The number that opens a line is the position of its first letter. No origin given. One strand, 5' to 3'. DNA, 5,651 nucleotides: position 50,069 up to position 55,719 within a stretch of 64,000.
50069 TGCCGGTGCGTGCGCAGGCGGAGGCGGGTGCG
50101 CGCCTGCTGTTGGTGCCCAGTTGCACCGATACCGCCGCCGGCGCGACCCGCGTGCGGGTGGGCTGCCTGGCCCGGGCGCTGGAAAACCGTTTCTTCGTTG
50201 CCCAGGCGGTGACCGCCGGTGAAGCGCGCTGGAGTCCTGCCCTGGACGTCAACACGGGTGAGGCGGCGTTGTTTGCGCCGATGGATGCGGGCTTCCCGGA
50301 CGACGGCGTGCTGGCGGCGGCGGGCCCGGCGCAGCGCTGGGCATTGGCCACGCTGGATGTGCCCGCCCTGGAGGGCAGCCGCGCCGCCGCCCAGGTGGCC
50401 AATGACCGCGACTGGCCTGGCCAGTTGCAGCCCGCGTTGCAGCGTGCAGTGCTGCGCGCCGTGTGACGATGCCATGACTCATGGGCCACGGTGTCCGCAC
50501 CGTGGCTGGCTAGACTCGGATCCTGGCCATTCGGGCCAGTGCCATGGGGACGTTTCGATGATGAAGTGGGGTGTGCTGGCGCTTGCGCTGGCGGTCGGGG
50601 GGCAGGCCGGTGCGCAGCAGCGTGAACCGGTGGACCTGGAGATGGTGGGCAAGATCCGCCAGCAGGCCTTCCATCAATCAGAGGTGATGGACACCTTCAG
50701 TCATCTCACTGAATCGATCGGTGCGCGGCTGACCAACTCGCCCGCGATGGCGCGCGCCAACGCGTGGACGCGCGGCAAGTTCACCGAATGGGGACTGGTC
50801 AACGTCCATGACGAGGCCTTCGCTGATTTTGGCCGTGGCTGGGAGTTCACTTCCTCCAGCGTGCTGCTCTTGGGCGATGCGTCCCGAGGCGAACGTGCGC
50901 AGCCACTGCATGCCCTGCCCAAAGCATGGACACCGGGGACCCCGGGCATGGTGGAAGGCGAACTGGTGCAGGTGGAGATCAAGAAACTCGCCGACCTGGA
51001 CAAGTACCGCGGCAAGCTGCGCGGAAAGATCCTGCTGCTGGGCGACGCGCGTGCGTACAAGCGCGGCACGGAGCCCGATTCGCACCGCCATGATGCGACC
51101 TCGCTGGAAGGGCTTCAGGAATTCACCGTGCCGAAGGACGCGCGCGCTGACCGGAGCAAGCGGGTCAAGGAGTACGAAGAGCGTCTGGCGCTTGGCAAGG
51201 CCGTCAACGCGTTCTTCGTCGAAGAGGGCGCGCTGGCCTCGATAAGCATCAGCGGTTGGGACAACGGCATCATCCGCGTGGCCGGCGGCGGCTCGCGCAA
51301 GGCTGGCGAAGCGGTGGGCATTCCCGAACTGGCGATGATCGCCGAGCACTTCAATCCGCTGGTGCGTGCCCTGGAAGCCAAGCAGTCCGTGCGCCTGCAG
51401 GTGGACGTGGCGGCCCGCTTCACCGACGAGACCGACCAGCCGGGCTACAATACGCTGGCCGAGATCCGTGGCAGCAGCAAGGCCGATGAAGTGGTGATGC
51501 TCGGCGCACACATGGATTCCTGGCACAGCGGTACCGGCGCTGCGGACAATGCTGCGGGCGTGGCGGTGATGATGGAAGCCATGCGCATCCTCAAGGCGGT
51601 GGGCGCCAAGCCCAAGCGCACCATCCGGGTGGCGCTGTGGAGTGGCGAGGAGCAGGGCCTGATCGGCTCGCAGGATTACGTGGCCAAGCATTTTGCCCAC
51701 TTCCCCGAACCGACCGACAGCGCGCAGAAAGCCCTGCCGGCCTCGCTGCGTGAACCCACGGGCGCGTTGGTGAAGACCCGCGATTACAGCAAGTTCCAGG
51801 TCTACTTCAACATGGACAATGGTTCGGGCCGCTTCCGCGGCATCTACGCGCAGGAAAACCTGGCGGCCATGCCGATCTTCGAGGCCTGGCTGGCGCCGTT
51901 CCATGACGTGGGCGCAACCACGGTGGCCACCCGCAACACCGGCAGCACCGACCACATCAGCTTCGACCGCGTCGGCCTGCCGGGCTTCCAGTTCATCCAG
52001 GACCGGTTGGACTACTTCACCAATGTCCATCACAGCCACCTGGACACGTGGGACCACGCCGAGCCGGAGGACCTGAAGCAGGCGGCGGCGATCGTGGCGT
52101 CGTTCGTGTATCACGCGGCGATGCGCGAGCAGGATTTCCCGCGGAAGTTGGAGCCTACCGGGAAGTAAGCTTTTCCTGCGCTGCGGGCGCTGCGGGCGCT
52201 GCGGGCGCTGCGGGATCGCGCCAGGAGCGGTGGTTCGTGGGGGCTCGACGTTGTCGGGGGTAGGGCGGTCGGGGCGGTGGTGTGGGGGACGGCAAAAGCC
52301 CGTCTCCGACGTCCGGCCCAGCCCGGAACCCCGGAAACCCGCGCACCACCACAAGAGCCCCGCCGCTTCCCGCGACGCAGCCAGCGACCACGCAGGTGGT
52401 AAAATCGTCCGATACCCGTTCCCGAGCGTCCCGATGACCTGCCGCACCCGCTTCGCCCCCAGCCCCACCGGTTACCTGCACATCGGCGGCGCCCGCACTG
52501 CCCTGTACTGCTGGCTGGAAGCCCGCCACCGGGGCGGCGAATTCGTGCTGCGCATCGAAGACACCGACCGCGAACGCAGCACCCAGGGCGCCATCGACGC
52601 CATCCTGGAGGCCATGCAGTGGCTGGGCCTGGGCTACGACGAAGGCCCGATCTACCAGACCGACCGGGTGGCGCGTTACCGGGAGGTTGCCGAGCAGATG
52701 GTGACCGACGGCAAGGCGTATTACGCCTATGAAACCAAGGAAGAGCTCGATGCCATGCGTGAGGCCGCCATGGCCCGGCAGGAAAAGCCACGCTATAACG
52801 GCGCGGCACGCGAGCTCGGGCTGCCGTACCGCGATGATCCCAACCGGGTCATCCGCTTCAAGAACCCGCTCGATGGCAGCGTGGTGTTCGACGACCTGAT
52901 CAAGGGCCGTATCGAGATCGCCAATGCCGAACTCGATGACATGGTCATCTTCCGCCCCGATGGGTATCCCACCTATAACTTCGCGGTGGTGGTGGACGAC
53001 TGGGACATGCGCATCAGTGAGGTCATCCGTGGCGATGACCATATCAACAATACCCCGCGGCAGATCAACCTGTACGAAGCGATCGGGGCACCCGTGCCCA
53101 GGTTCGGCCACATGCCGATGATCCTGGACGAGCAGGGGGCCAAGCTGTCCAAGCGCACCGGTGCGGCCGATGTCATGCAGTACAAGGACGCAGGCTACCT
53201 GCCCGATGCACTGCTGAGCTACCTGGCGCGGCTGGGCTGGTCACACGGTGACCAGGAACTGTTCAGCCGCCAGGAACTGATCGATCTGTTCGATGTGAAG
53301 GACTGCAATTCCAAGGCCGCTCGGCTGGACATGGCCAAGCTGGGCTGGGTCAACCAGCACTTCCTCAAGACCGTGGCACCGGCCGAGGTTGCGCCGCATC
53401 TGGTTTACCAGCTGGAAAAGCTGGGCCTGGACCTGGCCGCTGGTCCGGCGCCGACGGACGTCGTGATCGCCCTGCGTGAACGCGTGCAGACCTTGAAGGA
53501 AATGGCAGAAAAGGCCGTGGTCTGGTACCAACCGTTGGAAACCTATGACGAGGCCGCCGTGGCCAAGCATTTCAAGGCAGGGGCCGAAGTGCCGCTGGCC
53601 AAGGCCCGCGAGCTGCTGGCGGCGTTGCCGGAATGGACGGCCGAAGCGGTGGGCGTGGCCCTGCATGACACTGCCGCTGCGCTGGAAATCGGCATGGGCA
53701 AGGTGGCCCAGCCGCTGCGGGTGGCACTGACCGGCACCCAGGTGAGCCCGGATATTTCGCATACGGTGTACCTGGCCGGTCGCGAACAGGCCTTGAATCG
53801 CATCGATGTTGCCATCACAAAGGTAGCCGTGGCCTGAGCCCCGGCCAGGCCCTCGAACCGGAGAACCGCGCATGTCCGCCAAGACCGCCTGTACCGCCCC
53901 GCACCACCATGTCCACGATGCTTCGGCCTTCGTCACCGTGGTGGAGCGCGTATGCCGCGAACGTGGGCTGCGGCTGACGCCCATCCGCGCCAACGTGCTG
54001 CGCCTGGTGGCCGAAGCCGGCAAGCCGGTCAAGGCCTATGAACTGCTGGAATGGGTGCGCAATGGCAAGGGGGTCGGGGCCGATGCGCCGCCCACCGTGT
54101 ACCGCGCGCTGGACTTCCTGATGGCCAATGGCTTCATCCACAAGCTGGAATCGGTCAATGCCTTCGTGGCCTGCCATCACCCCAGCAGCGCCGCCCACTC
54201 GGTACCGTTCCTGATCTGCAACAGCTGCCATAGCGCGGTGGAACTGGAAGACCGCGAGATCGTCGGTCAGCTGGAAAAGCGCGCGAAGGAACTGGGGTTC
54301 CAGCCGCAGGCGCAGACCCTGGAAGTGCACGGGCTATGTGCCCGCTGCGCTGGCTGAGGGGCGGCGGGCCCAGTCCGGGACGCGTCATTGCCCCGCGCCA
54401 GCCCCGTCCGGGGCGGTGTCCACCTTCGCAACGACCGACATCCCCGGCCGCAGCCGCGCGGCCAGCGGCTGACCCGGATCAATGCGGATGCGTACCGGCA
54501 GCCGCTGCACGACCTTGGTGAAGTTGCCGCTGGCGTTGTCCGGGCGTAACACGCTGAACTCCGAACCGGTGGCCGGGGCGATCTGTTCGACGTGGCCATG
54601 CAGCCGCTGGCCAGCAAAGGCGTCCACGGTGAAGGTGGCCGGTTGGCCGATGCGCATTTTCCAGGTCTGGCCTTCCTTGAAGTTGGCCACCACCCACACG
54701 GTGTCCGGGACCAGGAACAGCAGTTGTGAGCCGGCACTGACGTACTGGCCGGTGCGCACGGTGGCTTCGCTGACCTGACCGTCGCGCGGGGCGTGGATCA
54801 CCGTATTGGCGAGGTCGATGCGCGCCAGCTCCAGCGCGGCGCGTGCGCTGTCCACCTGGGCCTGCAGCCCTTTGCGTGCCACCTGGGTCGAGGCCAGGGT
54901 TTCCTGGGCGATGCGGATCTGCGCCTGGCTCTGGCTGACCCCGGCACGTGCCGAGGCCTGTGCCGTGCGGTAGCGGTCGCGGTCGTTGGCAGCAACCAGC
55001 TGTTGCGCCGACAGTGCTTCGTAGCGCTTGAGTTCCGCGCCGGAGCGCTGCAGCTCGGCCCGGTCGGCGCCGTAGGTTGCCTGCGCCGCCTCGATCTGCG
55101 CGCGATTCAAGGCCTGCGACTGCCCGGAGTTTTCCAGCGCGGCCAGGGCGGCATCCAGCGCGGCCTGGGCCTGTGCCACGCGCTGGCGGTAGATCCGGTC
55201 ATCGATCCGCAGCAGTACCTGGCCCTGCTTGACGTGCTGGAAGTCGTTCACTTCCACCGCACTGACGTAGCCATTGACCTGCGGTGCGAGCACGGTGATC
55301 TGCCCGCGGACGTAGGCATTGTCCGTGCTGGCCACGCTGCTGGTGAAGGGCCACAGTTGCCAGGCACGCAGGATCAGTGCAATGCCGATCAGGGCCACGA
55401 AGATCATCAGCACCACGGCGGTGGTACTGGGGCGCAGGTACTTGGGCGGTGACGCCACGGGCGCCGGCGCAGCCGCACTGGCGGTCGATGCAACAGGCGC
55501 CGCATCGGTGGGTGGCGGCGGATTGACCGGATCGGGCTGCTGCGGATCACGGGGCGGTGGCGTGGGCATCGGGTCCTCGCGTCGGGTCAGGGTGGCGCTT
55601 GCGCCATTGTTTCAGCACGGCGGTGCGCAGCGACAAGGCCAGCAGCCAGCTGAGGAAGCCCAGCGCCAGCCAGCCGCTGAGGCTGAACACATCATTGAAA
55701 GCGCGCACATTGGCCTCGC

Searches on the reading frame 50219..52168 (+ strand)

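Call 46: search_protein_families(library=pfam, proteins=[window:50219-52168:+], max_evalue=0.0001)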
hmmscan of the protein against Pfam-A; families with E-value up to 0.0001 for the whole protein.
window:50219-52168:+ (649 aa): 2 families
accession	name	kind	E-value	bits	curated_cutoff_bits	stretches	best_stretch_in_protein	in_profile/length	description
PF04389.22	Peptidase_M28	-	7.5e-36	124.1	21.3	1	411-630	1-193/193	Peptidase family M28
PF01546.33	Peptidase_M20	-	3.2e-09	37.4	24.6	1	438-503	30-105/206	Peptidase family M20/M25/M40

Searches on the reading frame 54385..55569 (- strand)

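Call 46: search_protein_families(library=pfam, proteins=[window:54385-55569:-], max_evalue=0.0001)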
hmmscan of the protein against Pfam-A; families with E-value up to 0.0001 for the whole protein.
window:54385-55569:- (394 aa): 4 families
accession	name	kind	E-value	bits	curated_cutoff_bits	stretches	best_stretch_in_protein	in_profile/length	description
PF13437.12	HlyD_3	-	7.2e-19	68.9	22.2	1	257-376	1-106/106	HlyD family secretion protein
PF16576.10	HlyD_D23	-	7.3e-19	68.3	30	1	90-333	18-187/214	Barrel-sandwich domain of CusB or HlyD membrane-fusion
PF13533.13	Biotin_lipoyl_2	-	2.2e-09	37.3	29.8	1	94-123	3-32/32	Biotin-lipoyl like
PF00529.27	CusB_dom_1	-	1.9e-07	31.6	26.5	1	129-385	12-89/89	Cation efflux system protein CusB domain 1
